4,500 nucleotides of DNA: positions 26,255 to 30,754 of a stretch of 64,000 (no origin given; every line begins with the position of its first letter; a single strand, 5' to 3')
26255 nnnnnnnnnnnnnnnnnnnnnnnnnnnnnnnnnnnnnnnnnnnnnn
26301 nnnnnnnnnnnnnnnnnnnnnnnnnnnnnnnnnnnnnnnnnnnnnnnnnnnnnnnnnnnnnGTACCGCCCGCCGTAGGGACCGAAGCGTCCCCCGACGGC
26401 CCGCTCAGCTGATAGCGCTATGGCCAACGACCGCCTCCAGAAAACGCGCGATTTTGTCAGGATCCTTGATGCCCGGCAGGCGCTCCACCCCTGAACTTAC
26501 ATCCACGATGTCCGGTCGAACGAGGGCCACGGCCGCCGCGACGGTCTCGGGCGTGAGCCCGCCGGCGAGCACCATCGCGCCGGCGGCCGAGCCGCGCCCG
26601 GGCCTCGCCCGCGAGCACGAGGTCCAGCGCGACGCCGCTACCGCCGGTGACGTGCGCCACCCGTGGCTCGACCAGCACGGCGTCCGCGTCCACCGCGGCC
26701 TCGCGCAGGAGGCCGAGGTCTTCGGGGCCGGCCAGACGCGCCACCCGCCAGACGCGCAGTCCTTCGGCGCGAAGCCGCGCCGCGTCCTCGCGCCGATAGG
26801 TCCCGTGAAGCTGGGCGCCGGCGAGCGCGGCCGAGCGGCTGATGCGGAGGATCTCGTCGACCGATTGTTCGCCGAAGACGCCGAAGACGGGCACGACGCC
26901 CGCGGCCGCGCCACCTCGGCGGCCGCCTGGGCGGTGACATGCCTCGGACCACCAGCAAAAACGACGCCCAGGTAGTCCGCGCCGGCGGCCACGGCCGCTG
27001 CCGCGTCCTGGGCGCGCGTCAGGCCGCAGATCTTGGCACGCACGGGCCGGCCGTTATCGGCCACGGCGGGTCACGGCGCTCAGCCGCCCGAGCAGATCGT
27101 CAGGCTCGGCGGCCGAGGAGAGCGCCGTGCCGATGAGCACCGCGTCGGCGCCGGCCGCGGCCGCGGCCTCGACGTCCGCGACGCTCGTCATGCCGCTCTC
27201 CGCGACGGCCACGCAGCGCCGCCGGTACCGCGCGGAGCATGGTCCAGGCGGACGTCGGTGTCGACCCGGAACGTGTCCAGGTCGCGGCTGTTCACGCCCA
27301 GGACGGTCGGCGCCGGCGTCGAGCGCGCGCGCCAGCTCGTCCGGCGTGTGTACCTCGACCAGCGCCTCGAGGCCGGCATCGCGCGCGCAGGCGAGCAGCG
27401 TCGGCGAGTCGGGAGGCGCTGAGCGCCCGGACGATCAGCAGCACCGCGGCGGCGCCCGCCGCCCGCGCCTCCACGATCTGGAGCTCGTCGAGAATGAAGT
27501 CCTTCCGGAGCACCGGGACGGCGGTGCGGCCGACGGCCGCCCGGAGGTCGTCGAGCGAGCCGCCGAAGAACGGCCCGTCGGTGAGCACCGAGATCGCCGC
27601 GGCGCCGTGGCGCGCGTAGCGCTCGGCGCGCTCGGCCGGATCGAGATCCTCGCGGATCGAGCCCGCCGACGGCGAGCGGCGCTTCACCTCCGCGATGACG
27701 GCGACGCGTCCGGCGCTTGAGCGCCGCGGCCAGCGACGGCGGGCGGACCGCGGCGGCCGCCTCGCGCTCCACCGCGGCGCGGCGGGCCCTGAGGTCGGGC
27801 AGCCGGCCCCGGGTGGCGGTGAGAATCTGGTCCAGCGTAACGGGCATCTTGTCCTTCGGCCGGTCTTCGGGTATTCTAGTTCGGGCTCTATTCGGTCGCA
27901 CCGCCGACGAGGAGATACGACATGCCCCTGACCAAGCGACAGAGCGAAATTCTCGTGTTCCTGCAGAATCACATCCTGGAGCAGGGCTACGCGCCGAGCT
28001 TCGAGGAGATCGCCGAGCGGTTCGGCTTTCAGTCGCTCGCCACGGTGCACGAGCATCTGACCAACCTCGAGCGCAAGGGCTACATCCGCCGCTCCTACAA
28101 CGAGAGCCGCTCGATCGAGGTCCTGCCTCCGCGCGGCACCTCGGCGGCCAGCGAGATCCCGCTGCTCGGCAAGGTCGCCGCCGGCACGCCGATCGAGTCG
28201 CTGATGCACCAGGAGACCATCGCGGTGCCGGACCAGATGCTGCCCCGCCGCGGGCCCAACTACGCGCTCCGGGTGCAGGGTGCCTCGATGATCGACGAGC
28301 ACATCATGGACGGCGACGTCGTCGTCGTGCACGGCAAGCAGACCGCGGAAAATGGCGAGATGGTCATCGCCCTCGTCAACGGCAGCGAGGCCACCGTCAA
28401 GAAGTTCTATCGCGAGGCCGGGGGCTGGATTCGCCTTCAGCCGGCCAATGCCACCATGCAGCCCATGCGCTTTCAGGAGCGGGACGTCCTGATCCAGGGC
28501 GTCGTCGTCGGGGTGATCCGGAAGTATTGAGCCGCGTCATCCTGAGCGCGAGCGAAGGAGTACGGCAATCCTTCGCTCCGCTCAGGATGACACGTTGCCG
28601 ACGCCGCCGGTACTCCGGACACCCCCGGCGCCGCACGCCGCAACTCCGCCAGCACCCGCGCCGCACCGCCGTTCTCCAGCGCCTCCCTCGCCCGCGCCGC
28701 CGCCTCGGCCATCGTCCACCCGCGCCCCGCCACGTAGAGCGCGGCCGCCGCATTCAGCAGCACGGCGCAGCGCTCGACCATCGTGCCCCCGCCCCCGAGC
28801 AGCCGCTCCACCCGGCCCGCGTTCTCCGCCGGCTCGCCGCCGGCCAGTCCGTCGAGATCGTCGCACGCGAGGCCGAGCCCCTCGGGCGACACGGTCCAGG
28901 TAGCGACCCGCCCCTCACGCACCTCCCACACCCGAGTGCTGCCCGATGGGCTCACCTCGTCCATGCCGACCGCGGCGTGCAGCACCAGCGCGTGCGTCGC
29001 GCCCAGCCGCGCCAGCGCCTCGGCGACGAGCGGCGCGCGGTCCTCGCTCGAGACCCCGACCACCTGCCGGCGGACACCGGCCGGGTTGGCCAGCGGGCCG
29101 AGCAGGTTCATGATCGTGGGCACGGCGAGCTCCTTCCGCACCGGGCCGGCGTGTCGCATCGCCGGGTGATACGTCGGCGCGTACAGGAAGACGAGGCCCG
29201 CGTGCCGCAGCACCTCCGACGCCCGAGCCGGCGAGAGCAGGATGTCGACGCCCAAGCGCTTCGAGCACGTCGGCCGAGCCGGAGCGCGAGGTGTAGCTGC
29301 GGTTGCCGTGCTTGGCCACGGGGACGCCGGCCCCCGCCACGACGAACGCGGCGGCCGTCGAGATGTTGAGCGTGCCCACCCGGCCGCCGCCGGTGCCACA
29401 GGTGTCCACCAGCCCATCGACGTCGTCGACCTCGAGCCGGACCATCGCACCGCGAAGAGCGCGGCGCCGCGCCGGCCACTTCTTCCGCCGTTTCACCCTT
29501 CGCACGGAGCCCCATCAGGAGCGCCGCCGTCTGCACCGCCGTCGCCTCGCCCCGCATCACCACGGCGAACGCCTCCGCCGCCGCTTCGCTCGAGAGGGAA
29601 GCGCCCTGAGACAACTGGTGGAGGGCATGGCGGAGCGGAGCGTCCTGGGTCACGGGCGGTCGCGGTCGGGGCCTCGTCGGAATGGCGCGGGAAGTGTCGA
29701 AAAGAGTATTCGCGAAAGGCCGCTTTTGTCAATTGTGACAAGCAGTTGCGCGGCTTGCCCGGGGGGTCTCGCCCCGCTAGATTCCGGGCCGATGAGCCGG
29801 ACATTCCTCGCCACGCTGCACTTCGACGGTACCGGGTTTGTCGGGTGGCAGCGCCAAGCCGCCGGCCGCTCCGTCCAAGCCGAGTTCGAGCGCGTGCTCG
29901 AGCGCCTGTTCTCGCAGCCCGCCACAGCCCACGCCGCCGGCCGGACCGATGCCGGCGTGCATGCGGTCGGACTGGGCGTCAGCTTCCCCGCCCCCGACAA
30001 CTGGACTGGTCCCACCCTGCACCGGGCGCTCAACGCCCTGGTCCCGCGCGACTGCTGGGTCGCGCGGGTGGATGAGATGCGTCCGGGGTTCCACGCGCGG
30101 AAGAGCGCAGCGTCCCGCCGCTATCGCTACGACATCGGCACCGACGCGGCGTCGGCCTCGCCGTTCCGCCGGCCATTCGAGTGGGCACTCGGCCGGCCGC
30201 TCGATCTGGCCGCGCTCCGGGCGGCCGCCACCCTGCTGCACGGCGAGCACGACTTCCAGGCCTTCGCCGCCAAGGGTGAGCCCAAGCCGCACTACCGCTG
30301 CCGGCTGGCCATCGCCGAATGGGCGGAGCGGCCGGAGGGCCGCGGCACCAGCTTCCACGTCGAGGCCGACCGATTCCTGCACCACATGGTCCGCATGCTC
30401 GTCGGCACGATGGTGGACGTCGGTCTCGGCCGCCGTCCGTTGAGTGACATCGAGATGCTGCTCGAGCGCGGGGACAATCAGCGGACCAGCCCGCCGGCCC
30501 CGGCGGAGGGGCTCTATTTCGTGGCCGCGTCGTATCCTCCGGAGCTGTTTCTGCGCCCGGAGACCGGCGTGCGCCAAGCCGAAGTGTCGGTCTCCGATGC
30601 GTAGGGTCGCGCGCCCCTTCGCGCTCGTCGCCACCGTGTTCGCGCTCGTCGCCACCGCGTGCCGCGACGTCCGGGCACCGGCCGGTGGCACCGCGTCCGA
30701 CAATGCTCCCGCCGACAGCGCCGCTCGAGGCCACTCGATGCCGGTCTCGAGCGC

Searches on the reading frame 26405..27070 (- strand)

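Call 17: search_protein_families(library=pfam, proteins=[window:26405-27070:-], max_evalue=0.0001)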
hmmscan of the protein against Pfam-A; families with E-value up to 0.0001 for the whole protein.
window:26405-27070:- (221 aa): 1 family
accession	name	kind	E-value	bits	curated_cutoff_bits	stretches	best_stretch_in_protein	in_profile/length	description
PF00697.28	PRAI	-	4.4e-19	69.4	22.7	1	165-212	146-192/193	N-(5'phosphoribosyl)anthranilate (PRA) isomerase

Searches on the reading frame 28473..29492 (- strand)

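Call 17: search_protein_families(library=pfam, proteins=[window:28473-29492:-], max_evalue=0.0001)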
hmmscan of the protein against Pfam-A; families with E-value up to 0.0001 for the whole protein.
window:28473-29492:- (339 aa): 1 family
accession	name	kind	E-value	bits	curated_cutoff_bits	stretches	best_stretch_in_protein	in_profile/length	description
PF00591.27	Glycos_transf_3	-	9.5e-55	186.4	27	1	80-277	56-252/253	Glycosyl transferase family, a/b domain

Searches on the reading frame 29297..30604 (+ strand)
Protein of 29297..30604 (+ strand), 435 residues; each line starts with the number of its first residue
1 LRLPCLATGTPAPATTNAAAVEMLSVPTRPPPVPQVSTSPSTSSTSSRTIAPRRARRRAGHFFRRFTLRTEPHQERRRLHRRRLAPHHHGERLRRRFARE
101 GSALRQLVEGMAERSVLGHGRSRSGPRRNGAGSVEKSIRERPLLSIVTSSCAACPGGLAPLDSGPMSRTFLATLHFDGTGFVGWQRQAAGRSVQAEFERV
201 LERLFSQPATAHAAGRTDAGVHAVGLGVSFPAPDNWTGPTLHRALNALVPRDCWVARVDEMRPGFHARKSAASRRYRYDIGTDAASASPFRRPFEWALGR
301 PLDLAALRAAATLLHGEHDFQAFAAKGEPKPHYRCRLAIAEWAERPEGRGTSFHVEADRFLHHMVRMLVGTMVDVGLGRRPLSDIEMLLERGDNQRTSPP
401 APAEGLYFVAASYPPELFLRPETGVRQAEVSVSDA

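Call 17: search_protein_families(library=pfam, proteins=[window:29297-30604:+], max_evalue=0.0001)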
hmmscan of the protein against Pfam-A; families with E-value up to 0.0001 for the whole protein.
window:29297-30604:+ (435 aa): 1 family
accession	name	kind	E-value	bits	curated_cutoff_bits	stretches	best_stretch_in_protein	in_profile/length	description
PF01416.25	PseudoU_synth_1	-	2e-30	105.9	23.3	1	310-414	1-108/108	tRNA pseudouridine synthase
